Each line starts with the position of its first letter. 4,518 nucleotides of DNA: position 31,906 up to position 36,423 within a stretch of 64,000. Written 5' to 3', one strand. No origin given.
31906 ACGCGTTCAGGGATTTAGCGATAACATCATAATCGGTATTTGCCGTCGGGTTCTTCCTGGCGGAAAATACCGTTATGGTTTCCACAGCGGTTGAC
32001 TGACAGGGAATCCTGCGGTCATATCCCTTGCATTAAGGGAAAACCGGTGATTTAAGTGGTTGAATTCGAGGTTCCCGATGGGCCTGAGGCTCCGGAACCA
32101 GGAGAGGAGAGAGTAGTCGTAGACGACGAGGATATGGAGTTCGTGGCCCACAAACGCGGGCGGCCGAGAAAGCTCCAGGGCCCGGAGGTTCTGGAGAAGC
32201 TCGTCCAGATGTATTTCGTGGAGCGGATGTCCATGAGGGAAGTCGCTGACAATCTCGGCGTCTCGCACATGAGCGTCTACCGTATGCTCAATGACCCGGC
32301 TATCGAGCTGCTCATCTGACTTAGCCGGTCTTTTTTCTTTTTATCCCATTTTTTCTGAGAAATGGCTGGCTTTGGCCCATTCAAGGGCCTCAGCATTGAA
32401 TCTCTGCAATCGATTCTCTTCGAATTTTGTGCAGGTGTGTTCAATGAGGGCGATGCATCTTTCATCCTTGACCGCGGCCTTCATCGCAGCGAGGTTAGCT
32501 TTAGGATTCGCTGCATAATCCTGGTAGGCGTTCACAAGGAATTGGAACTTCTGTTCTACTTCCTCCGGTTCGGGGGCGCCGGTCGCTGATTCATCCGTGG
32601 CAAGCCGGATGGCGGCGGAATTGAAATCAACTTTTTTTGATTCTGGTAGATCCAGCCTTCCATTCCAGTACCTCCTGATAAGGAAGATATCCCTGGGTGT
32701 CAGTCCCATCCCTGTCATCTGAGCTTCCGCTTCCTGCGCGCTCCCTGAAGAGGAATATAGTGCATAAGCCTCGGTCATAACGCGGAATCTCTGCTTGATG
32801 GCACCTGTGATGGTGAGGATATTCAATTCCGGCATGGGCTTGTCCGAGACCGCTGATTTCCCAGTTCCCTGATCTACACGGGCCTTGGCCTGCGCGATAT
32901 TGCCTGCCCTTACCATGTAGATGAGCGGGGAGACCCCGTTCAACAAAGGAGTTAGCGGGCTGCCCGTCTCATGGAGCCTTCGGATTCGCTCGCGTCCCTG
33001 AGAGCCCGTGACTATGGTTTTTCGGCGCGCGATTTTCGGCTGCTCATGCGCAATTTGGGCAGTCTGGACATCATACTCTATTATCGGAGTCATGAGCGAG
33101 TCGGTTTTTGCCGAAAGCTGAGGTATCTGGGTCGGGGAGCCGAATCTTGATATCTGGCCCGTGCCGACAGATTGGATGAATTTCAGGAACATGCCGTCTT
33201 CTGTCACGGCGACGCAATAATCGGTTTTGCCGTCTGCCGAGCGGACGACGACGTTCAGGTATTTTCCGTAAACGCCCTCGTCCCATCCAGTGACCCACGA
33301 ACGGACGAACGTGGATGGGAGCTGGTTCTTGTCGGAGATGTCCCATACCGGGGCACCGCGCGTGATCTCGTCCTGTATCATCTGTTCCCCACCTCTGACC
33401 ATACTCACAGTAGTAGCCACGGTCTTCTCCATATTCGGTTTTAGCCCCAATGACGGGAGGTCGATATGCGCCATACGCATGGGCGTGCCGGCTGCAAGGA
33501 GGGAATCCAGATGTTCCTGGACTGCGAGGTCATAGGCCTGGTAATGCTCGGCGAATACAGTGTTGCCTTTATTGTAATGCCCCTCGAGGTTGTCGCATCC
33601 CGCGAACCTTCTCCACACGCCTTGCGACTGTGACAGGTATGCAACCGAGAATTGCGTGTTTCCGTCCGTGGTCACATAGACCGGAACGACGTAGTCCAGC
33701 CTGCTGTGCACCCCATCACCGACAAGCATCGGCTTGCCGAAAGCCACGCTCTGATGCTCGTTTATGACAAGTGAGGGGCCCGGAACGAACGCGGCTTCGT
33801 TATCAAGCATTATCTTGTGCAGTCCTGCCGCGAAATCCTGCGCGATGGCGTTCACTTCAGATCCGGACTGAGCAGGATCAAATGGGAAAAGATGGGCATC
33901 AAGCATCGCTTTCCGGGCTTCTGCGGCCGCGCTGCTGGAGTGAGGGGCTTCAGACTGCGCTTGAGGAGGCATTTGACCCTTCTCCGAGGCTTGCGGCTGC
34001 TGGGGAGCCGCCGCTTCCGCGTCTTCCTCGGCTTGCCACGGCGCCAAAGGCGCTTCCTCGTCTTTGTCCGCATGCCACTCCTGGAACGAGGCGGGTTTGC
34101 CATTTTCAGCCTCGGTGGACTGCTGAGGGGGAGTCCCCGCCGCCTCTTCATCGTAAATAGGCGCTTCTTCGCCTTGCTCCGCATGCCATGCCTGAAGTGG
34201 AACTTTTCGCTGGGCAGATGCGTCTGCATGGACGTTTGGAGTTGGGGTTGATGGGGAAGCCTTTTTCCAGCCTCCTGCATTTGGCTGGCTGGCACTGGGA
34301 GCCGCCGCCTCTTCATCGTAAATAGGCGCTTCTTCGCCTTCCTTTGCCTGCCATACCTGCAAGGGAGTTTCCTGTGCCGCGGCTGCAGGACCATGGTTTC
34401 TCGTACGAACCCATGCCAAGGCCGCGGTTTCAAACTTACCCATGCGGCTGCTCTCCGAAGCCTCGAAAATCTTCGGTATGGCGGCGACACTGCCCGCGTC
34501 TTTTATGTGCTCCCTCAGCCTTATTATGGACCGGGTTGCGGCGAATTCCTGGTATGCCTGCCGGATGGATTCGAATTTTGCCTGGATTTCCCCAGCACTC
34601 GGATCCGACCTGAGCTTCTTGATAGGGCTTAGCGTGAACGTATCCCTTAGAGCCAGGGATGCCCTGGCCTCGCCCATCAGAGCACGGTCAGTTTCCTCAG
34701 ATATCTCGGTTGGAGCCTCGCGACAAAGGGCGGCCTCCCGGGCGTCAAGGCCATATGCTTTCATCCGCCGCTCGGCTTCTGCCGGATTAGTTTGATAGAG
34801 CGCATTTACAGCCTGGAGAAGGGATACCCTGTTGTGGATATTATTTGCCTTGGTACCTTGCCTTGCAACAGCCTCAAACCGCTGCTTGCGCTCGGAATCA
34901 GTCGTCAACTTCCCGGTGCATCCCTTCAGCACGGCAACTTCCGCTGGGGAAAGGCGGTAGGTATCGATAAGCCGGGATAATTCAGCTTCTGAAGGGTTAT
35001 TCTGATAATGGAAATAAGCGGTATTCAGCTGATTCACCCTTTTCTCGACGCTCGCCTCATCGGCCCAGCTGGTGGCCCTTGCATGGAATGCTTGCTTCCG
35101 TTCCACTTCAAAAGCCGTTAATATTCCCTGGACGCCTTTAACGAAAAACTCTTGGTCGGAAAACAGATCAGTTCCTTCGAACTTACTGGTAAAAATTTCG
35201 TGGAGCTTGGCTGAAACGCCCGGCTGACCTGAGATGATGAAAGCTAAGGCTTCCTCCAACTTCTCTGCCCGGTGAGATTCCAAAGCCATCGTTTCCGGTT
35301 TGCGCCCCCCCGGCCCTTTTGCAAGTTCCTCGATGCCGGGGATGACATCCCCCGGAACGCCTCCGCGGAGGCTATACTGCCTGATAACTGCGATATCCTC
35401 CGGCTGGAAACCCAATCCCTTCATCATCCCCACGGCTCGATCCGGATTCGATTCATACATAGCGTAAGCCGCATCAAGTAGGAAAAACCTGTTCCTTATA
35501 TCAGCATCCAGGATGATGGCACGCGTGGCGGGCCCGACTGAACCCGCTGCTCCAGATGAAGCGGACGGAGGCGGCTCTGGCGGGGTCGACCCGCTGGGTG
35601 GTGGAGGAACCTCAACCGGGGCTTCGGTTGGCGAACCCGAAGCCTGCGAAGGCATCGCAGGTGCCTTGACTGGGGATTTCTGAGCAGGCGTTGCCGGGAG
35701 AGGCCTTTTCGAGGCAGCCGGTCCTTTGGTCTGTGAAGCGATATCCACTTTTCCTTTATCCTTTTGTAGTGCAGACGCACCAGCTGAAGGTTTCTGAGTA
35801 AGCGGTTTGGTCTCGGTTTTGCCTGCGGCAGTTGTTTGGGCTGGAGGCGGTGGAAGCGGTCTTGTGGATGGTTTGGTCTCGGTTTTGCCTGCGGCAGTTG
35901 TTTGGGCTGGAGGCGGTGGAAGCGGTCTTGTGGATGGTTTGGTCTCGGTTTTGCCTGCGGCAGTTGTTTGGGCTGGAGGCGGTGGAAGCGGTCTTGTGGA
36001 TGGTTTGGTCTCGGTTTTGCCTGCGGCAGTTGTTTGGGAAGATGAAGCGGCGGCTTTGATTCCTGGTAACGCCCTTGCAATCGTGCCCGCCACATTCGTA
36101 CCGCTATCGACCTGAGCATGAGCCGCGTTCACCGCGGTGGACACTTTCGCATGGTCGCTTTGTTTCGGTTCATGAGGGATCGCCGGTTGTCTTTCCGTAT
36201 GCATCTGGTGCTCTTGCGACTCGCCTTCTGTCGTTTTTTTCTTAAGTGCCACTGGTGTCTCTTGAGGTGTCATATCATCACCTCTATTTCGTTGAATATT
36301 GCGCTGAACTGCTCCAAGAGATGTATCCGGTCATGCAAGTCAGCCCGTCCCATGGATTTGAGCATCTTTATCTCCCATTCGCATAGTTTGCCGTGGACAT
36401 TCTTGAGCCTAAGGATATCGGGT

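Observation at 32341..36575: Giant 1310-aa multi-repeat protein translationally coupled to a small helical protein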

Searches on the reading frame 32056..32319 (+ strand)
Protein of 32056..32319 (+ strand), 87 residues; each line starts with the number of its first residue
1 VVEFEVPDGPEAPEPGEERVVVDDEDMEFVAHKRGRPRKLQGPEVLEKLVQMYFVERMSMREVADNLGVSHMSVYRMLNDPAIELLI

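Call 3: search_protein_families(library=pfam, proteins=[window:32056-32319:+], max_evalue=1)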
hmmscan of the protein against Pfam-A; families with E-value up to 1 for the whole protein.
window:32056-32319:+ (87 aa): 27 families (the best 25 are shown)
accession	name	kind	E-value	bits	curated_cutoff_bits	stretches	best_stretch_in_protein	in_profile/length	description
PF02796.21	HTH_7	-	5.2e-05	23.7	23.8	1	35-80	1-44/45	Helix-turn-helix domain of resolvase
PF13565.12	HTH_32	-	0.00019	22.4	33.7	1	31-78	18-73/73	Homeodomain-like domain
PF13384.12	HTH_23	-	0.00019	21.6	24.6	1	45-79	4-39/50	Homeodomain-like domain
PF04545.22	Sigma70_r4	-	0.00071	19.5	24.1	1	49-74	12-37/50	Sigma-70, region 4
PF13309.12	HTH_22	-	0.001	19.5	29.6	1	54-79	38-63/63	HTH domain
PF13542.12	HTH_Tnp_ISL3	-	0.002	18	27.4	1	56-80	25-49/51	Helix-turn-helix domain of transposase family ISL3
PF08281.18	Sigma70_r4_2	-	0.0025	17.9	25.7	1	46-78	15-47/54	Sigma-70, region 4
PF07374.17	DUF1492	-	0.0047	17.5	21.5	1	48-82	62-96/100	Protein of unknown function (DUF1492)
PF01978.25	TrmB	-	0.0049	17.1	25.6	1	56-79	21-44/68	Sugar-specific transcriptional regulator TrmB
PF18024.7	HTH_50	-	0.0079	16.3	27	1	50-76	16-42/50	Helix-turn-helix domain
PF04297.20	UPF0122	-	0.0085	16.8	22.7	1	49-79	25-55/101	Putative helix-turn-helix protein, YlxM / p13 like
PF00356.27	LacI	-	0.023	14.9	27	1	59-81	1-23/46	Bacterial regulatory proteins, lacI family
PF01381.28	HTH_3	-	0.038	14.5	23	1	58-80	10-32/55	Helix-turn-helix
PF00440.29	TetR_N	-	0.041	14.1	24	1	56-76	15-35/47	Bacterial regulatory proteins, tetR family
PF09339.16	HTH_IclR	-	0.048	13.9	22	1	56-79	17-40/52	IclR helix-turn-helix domain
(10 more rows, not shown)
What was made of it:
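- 32056..32319 (+): Convergent 87-aa HTH_7-like gene. It is a conserved syntenic neighbour of the orthologs only. Listed as context, not as a demonstrated part of the unit. Pfam HTH_7 at E 5e-5, just under the curated cut-off (call 3).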

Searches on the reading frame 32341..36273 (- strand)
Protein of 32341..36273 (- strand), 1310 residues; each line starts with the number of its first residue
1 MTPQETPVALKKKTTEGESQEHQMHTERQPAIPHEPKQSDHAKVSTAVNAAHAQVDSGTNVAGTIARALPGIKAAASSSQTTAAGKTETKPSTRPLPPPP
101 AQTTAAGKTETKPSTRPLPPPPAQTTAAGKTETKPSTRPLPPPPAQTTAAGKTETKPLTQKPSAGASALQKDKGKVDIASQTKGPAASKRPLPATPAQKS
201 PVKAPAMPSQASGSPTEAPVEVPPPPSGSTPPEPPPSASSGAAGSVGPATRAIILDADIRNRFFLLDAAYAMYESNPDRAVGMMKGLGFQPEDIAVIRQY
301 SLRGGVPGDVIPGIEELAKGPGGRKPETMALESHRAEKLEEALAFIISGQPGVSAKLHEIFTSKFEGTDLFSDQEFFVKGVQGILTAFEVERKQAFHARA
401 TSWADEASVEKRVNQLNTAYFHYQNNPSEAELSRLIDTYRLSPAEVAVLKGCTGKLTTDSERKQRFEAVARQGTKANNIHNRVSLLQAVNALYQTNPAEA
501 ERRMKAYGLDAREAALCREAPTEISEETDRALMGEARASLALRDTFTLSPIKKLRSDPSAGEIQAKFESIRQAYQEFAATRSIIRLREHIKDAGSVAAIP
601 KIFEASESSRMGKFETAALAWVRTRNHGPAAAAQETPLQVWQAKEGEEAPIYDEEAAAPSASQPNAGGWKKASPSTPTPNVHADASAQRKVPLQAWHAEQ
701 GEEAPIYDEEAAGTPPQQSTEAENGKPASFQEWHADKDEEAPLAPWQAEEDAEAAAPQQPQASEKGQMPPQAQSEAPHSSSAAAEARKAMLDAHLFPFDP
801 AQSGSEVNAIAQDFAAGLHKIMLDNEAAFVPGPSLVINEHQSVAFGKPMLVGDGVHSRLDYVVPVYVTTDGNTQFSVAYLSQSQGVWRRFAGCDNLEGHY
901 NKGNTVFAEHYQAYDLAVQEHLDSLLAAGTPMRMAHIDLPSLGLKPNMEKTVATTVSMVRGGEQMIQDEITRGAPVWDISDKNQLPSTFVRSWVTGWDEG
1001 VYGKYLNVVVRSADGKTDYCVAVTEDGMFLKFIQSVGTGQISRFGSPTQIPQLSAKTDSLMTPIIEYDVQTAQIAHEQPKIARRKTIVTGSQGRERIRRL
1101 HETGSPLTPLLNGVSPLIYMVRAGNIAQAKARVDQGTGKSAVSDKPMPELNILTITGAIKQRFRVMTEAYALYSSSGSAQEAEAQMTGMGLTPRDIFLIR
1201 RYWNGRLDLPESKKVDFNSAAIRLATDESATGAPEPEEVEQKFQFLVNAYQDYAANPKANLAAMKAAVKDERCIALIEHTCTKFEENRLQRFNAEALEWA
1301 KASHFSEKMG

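Call 3: search_protein_families(library=pfam, proteins=[window:32341-36273:-], max_evalue=1)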
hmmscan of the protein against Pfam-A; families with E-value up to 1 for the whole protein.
window:32341-36273:- (1310 aa): 0 families

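Call 4: search_solved_structures(query=window:32341-36273:-, max_evalue=1)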
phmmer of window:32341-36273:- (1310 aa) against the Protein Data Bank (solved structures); distinct sequences matched with E-value up to 1: 0.

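Call 9: find_homologous_proteins(query=window:32341-36273:-, max_evalue=0.001)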
Query window:32341-36273:- (1310 aa): 1 proteins with E <= 0.001 among 8000 candidates.
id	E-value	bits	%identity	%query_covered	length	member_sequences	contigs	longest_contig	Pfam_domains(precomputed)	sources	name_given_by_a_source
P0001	0.0e+0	2922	100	100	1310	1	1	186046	-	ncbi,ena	-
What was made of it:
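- Tried and rejected: The full protein found only itself (call 9).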

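Call 10: find_encoding_contigs(protein=P0001, flank=10000, max_places=4)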
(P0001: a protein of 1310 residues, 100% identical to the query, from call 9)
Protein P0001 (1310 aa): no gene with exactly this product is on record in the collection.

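Call 28: list_cluster_members(proteins=[P0001, P0002, P0003, P0004, P0005, P0007, P0010, P0022, P0035, P0012])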
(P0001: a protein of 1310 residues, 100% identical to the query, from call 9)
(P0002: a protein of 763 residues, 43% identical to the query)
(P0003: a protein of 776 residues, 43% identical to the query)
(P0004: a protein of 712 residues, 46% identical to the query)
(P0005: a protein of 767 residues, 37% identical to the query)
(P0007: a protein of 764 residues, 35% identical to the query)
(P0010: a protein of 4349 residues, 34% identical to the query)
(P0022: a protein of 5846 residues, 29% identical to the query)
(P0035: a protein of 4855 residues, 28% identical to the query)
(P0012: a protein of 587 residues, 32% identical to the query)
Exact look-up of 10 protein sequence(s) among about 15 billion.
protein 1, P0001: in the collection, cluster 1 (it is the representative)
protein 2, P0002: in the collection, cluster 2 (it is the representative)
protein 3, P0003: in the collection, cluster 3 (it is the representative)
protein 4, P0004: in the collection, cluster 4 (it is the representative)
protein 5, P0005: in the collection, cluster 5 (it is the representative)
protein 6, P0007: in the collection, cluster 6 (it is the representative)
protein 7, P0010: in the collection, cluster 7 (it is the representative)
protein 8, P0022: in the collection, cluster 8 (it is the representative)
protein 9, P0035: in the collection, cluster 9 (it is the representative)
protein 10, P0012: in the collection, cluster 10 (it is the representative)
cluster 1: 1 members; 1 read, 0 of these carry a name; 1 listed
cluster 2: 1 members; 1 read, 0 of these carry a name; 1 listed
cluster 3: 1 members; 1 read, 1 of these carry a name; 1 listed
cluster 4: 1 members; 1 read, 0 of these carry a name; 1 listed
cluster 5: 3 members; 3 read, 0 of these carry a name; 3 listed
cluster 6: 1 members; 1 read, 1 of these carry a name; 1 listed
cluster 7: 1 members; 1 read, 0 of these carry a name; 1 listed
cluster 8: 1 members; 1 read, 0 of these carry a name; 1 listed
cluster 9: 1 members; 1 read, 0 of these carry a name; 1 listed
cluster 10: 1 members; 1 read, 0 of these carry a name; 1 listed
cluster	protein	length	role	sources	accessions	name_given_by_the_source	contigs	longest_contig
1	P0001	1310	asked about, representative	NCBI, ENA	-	-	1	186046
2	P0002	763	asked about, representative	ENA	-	-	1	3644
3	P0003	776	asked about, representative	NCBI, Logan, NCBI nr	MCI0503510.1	hypothetical protein L0Y65_02255 [Candidatus Micrarchaeota archaeon] | hypothetical protein [Candidatus Micrarchaeota archaeon]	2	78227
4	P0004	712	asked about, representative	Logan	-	-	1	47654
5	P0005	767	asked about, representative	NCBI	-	-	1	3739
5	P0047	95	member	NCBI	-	-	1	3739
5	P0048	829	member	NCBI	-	-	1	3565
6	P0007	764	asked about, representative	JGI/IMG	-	hypothetical protein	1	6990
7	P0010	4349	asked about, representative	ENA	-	-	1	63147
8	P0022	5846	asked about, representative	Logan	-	-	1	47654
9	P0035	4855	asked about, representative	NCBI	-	-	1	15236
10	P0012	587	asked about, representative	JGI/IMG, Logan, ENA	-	-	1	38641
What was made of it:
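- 32341..36273 (-): Large gene, 1310 aa. Identical protein P0001 is on record in NCBI/ENA on a 186-kb contig (calls 9, 28).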

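Call 55: search_protein_families(library=ncbifam, proteins=[window:32341-36273:-], max_evalue=0.1)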
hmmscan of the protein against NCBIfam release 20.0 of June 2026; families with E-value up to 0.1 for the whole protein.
window:32341-36273:- (1310 aa): 0 families
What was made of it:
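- Checked: No Pfam, NCBIfam or PDB-sequence match was found (calls 3, 4, 55).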

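Call 90: search_protein_families(library=padloc, proteins=[window:32341-36273:-], max_evalue=0.01)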
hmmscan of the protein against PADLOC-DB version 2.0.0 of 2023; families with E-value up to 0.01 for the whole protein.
window:32341-36273:- (1310 aa): 0 families
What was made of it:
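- There is no PADLOC hit (call 90).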

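Call 91: search_protein_families(library=phrogs, proteins=[window:32341-36273:-], max_evalue=0.01)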
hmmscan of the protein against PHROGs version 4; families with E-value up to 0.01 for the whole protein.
window:32341-36273:- (1310 aa): 0 families
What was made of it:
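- On Any Pfam-A, NCBIfam, PADLOC or PHROGs family: No family matched the window proteins (calls 3, 55, 90, 91).
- On Viral or plasmid-borne gene: PHROGs found none (call 91).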
